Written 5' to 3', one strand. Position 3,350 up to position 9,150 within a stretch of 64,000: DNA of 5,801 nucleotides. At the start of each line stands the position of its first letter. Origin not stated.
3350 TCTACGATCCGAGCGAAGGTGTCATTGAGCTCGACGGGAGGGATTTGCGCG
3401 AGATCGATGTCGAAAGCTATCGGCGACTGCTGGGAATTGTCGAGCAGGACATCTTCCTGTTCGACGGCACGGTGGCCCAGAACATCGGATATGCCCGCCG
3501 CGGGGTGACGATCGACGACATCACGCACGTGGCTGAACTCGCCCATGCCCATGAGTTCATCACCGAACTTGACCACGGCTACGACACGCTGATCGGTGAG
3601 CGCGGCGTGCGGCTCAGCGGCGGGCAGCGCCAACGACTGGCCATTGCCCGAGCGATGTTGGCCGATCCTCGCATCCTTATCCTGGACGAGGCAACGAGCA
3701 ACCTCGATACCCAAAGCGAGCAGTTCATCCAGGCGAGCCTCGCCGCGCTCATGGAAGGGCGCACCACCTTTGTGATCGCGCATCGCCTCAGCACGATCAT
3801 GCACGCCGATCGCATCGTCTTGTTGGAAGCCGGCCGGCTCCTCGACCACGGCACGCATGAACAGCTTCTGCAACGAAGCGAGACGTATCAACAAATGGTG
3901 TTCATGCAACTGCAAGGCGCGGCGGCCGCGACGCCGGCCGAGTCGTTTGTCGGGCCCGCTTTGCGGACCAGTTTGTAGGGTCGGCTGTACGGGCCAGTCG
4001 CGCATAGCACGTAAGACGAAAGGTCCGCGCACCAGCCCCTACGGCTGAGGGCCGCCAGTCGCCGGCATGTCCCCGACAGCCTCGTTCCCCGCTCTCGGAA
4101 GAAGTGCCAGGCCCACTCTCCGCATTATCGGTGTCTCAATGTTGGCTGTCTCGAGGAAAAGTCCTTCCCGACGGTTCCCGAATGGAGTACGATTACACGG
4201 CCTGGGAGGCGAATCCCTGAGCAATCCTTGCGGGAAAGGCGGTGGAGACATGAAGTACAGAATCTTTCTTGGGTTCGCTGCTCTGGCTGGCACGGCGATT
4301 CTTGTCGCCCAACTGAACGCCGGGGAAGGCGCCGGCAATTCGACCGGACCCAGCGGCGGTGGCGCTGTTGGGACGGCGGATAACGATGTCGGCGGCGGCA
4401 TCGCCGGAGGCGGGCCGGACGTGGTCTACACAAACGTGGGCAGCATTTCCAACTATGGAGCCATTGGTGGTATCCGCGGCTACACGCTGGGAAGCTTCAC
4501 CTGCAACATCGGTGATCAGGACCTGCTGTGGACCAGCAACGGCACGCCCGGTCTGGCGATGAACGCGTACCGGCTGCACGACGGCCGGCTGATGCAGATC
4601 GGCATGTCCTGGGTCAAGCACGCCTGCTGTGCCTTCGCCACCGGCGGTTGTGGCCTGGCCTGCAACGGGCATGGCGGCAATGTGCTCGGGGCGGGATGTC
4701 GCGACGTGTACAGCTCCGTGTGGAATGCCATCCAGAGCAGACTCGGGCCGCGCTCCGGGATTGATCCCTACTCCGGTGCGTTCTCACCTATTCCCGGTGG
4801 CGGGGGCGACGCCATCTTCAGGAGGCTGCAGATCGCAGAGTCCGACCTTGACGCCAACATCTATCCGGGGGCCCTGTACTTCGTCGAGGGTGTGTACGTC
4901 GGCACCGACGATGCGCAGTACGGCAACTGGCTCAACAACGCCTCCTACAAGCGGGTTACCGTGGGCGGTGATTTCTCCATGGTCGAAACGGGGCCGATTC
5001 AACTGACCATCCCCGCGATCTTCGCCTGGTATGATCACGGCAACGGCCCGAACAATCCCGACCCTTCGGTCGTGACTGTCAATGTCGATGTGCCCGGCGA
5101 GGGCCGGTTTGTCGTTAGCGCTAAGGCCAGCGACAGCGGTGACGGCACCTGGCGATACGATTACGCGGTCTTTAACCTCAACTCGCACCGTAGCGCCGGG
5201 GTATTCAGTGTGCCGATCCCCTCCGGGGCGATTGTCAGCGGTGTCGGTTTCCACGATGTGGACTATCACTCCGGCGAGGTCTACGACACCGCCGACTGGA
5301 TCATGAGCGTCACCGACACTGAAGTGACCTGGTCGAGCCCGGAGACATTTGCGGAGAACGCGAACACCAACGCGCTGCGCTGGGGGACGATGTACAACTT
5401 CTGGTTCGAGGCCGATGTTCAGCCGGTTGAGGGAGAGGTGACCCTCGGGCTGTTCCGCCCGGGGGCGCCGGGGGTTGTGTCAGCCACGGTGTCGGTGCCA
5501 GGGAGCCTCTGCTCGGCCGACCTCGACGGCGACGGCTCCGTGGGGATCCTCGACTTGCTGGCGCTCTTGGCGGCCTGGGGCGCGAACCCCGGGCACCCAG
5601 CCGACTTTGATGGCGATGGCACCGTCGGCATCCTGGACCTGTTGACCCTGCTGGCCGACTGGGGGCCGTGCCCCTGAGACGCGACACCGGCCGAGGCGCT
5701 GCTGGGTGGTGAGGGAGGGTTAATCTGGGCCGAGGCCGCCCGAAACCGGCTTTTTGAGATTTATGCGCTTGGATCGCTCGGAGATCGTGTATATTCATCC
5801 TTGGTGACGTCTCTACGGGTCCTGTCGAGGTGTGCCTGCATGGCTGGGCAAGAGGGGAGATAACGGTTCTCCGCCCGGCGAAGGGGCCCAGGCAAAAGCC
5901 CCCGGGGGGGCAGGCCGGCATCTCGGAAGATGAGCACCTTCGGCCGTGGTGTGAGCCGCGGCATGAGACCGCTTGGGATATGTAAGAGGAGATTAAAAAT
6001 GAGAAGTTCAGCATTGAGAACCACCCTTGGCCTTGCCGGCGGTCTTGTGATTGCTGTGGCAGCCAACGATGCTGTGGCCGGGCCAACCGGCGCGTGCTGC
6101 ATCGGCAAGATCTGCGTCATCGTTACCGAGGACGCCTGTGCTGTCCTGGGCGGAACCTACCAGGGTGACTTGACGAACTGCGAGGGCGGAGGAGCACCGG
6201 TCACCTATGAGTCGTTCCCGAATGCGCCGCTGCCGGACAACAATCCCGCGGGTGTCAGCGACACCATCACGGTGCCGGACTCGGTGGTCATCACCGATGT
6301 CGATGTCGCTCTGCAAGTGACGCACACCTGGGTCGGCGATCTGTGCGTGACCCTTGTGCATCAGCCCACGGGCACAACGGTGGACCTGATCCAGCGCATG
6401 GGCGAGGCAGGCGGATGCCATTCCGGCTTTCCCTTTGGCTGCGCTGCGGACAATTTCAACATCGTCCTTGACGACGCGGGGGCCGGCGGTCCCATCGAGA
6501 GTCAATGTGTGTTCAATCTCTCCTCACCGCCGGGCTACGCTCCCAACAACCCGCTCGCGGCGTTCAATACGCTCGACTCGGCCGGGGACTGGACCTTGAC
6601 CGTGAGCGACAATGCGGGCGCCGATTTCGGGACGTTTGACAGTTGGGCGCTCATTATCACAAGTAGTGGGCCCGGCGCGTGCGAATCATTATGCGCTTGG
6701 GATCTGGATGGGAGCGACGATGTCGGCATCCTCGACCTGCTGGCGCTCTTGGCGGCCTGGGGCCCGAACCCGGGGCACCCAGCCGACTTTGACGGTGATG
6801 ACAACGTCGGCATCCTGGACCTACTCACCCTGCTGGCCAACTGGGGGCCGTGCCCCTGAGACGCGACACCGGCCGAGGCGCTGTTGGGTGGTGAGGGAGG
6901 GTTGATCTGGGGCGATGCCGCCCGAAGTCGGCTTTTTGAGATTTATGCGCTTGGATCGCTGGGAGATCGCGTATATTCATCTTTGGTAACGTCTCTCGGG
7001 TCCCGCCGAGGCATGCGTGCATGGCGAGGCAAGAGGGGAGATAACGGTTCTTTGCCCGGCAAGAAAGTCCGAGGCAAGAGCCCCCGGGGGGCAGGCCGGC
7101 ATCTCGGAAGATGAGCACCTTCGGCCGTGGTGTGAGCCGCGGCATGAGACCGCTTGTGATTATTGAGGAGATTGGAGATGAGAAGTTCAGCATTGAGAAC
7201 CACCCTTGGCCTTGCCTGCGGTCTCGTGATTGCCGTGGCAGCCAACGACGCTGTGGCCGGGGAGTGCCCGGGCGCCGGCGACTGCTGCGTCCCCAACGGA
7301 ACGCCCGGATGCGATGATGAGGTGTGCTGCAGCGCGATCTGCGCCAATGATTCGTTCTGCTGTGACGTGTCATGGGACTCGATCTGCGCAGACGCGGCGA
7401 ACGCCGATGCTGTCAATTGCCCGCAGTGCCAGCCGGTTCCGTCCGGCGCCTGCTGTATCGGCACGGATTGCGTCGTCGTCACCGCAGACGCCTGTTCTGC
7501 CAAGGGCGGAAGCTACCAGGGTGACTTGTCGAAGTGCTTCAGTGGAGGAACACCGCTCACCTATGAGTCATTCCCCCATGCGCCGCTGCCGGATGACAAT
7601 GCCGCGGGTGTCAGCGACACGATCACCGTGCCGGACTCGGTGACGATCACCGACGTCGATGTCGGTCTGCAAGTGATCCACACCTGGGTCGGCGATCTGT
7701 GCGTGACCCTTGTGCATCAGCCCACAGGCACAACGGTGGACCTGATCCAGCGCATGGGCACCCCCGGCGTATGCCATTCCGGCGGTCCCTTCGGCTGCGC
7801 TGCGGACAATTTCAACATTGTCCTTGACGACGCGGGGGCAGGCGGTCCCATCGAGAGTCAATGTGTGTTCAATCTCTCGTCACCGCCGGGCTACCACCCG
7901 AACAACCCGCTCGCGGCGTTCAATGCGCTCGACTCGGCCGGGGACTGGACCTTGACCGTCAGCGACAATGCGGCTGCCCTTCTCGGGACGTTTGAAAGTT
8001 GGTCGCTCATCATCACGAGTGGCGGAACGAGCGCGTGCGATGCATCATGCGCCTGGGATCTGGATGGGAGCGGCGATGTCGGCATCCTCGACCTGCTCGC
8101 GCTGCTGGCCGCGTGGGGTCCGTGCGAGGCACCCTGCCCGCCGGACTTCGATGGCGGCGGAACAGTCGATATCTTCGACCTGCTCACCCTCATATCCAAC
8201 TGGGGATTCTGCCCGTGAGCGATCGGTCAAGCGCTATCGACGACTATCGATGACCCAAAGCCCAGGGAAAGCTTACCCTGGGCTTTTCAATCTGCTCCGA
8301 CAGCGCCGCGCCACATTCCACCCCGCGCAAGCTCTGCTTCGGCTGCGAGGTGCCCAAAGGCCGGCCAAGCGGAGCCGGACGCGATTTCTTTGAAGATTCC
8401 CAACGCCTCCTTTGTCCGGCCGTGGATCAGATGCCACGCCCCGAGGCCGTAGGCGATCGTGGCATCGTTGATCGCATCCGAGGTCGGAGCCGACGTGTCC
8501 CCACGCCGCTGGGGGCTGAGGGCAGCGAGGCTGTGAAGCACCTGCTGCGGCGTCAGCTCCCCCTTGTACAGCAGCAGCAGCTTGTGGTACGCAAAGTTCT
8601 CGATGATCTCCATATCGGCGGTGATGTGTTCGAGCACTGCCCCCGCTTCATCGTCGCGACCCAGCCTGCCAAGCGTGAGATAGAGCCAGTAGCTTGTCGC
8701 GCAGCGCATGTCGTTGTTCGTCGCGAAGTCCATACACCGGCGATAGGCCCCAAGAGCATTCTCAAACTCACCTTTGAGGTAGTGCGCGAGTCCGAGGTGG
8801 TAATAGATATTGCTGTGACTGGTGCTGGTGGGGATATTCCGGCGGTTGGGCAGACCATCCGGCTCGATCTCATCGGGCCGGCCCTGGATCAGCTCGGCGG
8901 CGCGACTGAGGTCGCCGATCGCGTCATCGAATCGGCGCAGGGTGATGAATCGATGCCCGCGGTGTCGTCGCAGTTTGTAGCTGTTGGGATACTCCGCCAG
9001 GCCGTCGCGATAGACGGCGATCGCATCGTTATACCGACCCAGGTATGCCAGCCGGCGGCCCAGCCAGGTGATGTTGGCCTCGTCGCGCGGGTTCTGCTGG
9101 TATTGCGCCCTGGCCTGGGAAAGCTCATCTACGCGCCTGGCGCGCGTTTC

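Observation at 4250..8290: Tandem array of secreted dockerin-tailed proteins, two built from a bare proprotein-convertase P-domain, duplicated together with a conserved 320-bp leader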

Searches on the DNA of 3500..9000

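Call 10: search_rna_families(source=window, start=3500, end=9000, threshold=evalue, max_evalue=10)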
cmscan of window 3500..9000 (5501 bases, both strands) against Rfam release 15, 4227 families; matches with E-value up to 10: 2.
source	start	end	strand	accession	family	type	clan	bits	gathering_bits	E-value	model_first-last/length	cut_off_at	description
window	5567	5600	+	RF03484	mir-K12-10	Gene; miRNA;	-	21.2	70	2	1-70/70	no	mir-K12-10 microRNA precursor family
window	7200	7278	+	RF00449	IRES_HIF1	Cis-reg; IRES;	-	15.4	110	0.84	165-246/279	no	HIF-1 alpha IRES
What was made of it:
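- On Any Rfam family (riboswitch, leader, sRNA): Only two chance-level hits (E 0.84 and 2), far below the gathering scores (call 10).
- Rfam gives no match (call 10).
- Tried and rejected: Rfam scan of 3500-9000 at E<=10 found nothing (call 10).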

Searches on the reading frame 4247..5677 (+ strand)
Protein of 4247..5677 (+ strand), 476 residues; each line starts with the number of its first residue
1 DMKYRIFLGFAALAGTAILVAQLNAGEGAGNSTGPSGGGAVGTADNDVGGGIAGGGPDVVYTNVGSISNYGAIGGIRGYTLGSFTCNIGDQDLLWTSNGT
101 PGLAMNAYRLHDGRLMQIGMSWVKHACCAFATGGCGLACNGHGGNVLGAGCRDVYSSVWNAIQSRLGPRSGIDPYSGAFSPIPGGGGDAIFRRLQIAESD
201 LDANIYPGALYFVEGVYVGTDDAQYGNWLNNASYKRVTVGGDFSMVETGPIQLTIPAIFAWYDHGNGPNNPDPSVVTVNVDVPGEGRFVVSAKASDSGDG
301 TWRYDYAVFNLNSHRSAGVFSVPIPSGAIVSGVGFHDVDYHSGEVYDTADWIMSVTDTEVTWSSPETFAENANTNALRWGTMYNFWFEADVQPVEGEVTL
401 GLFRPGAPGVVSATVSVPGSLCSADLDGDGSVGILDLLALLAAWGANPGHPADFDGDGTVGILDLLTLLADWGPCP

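Call 4: search_protein_families(library=pfam, proteins=[window:4247-5677:+], max_evalue=1)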
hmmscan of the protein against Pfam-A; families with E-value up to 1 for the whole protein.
window:4247-5677:+ (476 aa): 3 families
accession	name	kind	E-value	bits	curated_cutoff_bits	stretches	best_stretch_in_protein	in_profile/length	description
PF00404.24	Dockerin_1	-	0.00026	21.5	22.9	1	424-468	2-52/57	Dockerin type I domain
PF13405.12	EF-hand_6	-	0.033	14.4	25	0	424-445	9-30/30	EF-hand domain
PF00036.39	EF-hand_1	-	0.055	13.5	25.4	0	424-442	9-27/29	EF hand domain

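Call 5: search_protein_families(library=ncbifam, proteins=[window:4247-5677:+], max_evalue=1)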
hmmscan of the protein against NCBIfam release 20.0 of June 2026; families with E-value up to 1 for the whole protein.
window:4247-5677:+ (476 aa): 1 family
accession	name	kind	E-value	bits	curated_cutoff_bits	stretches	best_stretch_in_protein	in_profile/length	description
NF041540.1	dockerin_GC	domain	1.3e-05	25.5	29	1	422-472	1-63/67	GC-type dockerin domain-anchored protein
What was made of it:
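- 4247..5677 (+): Gene A: 476-aa secreted-type protein. It has an all-beta core of unknown function and a dockerin-like tail (tail at 5510-5677). The only Pfam/NCBIfam hits are to the tail (calls 4, 5).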

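Call 58: find_homologous_proteins(query=window:4247-5500:+, max_evalue=0.00001)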
Query window:4247-5500:+ (418 aa): 1664 proteins with E <= 0.00001 among 8000 candidates; the best 120 are listed.
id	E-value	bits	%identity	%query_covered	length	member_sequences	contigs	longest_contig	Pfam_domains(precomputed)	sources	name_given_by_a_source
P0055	4.0e-259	878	93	100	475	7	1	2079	-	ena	-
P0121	2.4e-184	632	68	100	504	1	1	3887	-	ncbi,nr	ncbi:MAG: hypothetical protein IH889_11380 [Planctomycetes bacterium]|nr:hypothetical protein [Planc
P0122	3.6e-182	625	69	97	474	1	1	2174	-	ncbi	-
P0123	1.4e-178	613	66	100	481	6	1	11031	-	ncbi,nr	ncbi:MAG: hypothetical protein IIB99_02625 [Planctomycetes bacterium]|nr:hypothetical protein [Planc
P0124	1.6e-176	606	64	100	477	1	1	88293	-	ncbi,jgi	ncbi:MAG: hypothetical protein ACYS0G_04710 [Planctomycetota bacterium]|jgi:hypothetical protein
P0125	2.2e-176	605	65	100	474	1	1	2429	-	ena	-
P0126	1.7e-172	593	64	100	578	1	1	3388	-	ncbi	-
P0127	5.0e-172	591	64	100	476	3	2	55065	-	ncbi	-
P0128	1.4e-171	590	64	100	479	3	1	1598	-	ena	-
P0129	1.7e-170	586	65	100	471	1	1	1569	-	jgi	jgi:hypothetical protein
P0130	6.0e-168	578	66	89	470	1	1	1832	-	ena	-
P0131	1.6e-167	576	70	87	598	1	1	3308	PF00404.25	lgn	-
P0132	8.9e-165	567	69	87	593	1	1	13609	PF00404.25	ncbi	-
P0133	5.0e-164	565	61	100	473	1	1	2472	-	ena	-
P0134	2.3e-161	556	61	100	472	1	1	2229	-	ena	-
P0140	1.7e-154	533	63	88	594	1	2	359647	PF00404.25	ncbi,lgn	-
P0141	1.2e-153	531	66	85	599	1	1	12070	PF00404.25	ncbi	-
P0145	1.1e-150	521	65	85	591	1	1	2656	PF00404.25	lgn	-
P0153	4.5e-145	502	60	87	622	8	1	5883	PF00404.25,PF23759.2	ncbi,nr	ncbi:MAG: hypothetical protein IIA33_02835 [Planctomycetes bacterium]|nr:hypothetical protein [Planc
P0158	1.5e-143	497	55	100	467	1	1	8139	PF00404.25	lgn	-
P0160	5.9e-143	495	60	87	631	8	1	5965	PF00404.25,PF23759.2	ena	-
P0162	7.8e-143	495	59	87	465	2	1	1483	PF00404.25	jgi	jgi:hypothetical protein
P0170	1.4e-141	491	60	87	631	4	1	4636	PF00404.25,PF23759.2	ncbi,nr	ncbi:MAG: dockerin type I domain-containing protein [Planctomycetota bacterium]|nr:dockerin type I d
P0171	1.5e-141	491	61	87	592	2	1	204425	PF00404.25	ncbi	-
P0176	7.2e-141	488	61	86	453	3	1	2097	PF00404.25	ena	-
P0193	1.2e-138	481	59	91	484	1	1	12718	PF00404.25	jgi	jgi:hypothetical protein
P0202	7.6e-138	478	61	87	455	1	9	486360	PF00404.25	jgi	jgi:hypothetical protein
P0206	2.0e-137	477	59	87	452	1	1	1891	PF00404.25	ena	-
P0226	1.2e-135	471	58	85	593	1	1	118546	PF00404.25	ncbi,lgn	-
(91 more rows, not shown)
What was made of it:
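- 4247..5677 (+): More than 1600 homologues exist, mostly Phycisphaerae/Planctomycetota hypothetical proteins, at 55-70% identity (call 58).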

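Call 70: predict_structure(alignment_id=A9)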
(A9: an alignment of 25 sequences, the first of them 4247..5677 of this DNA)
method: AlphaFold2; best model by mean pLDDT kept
length: 476 residues; sequences in the alignment: 25
mean_pLDDT: 79.4   pTM: 0.76
mean pLDDT of the five models: 79.4, 78.4, 78.3, 76.9, 75.5
residues with pLDDT >= 90: 187; 70-90: 186; 50-70: 48; < 50: 55
segments of 3 or more residues with pLDDT < 50: 1-52
pLDDT, mean of each block of 10 residues (from residue 1): 32 31 29 30 33 69 89 88 89 73 90 93 80 87 88 86 72 68 60 87 96 89 73 94 93 94 95 95 88 91 95 87 91 86 54 93 80 76 95 92 81 92 76 91 85 87 91 75
secondary structure, 60 per line:
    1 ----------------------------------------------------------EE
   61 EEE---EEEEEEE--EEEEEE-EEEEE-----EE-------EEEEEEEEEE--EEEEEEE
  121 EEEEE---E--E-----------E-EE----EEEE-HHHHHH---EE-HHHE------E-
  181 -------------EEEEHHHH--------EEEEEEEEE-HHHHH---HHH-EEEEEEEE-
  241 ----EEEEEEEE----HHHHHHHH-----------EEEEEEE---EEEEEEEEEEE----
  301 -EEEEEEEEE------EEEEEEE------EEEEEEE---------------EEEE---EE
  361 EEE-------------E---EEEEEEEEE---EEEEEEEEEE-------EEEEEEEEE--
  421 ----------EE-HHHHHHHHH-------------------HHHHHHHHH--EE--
elements in order: E59-63 E67-73 E76-81 E83-87 E102-111 E114-125 E152-155 H157-162 E194-197 H198-201 E210-218 H220-224 E232-239 E245-252 H257-264 E276-282 E286-296 E302-310 E317-323 E330-336 E352-355 E359-363 E381-389 E393-402 E410-418 H434-442 H462-470

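Call 72: fold_search(model_id=the predicted structure, library=pdb)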
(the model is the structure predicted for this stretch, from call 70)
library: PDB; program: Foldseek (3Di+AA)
matches with E <= 10: 798; with E <= 0.001: 23
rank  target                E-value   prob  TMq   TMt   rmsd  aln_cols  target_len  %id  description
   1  5wtb_A                2.5e-05  0.96  0.18  0.25  20.5       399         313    9  Complex Structure of Staphylococcus aureus SdrE with human complement factor H (released 2017-07-19)
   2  2x09_A                5.9e-05  0.97  0.15  0.10  15.6       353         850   12  Inhibition of the exo-beta-D-glucosaminidase CsxA by a glucosamine- configured castanospermine and an amino-australine (released 2010-02-09)
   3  2vzs_A                7.7e-05  0.97  0.16  0.10  15.6       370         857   10  Chitosan Product complex of Amycolatopsis orientalis exo-chitosanase CsxA (released 2008-10-14)
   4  5wtb_C                7.7e-05  0.96  0.19  0.26  19.6       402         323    9  Complex Structure of Staphylococcus aureus SdrE with human complement factor H (released 2017-07-19)
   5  2r51                  8.1e-05  0.92  0.16  0.25  22.5       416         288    7  Crystal Structure of mouse Vps26B (released 2008-07-15)
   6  1r19_D                9.0e-05  0.90  0.17  0.25  20.1       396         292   10  Crystal Structure Analysis of S.epidermidis adhesin SdrG binding to Fibrinogen (Apo structure) (released 2003-10-28)
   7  2x05_A                1.0e-04  0.96  0.16  0.10  15.8       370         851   10  Inhibition of the exo-beta-D-glucosaminidase CsxA by a glucosamine- configured castanospermine and an amino-australine (released 2009-12-15)
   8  2vzt_A                1.3e-04  0.97  0.15  0.10  15.2       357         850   10  Complex of Amycolatopsis orientalis exo-chitosanase CsxA E541A with PNP-beta-D-glucosamine (released 2008-10-14)
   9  1r19_B                1.3e-04  0.94  0.19  0.27  19.9       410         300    9  Crystal Structure Analysis of S.epidermidis adhesin SdrG binding to Fibrinogen (Apo structure) (released 2003-10-28)
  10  2vzo_A                1.4e-04  0.95  0.16  0.10  15.7       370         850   10  Crystal structure of Amycolatopsis orientalis exo-chitosanase CsxA (released 2008-10-14)
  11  6h7w_C                1.5e-04  0.84  0.15  0.23  22.6       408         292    7  Model of retromer-Vps5 complex assembled on membrane. (released 2018-09-26)
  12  8xez_A                2.3e-04  0.90  0.18  0.10  21.6       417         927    8  Cryo-EM structure of integrin ITGAV/ITGB3 complex, conformation 5 (released 2024-12-18)
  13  2vzu_A                2.4e-04  0.91  0.16  0.10  16.0       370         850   10  Complex of Amycolatopsis orientalis exo-chitosanase CsxA D469A with PNP-beta-D-glucosamine (released 2008-10-14)
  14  5f0j_B                4.4e-04  0.75  0.15  0.22  22.4       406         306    7  Structure of retromer VPS26-VPS35 subunits bound to SNX3 (released 2016-12-07)
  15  6avr_A                5.4e-04  0.66  0.16  0.09  19.8       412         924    9  Human alpha-V beta-3 Integrin (intermediate conformation) in complex with the therapeutic antibody LM609 (released 2017-11-01)
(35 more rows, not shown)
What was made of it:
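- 4247..5677 (+): Structural matches are weak (TM <0.2) and are to adhesins and integrins (calls 70, 72).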

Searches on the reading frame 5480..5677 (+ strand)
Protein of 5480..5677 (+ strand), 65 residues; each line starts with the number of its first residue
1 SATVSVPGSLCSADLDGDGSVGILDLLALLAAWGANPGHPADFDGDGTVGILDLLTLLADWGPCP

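Call 51: search_protein_families(library=ncbifam, proteins=[window:5480-5677:+], max_evalue=10)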
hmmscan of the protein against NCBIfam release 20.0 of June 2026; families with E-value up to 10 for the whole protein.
window:5480-5677:+ (65 aa): 1 family
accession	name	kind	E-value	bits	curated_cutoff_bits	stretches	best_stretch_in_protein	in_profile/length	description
NF041540.1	dockerin_GC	domain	4.7e-07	30.1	29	1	11-61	1-63/67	GC-type dockerin domain-anchored protein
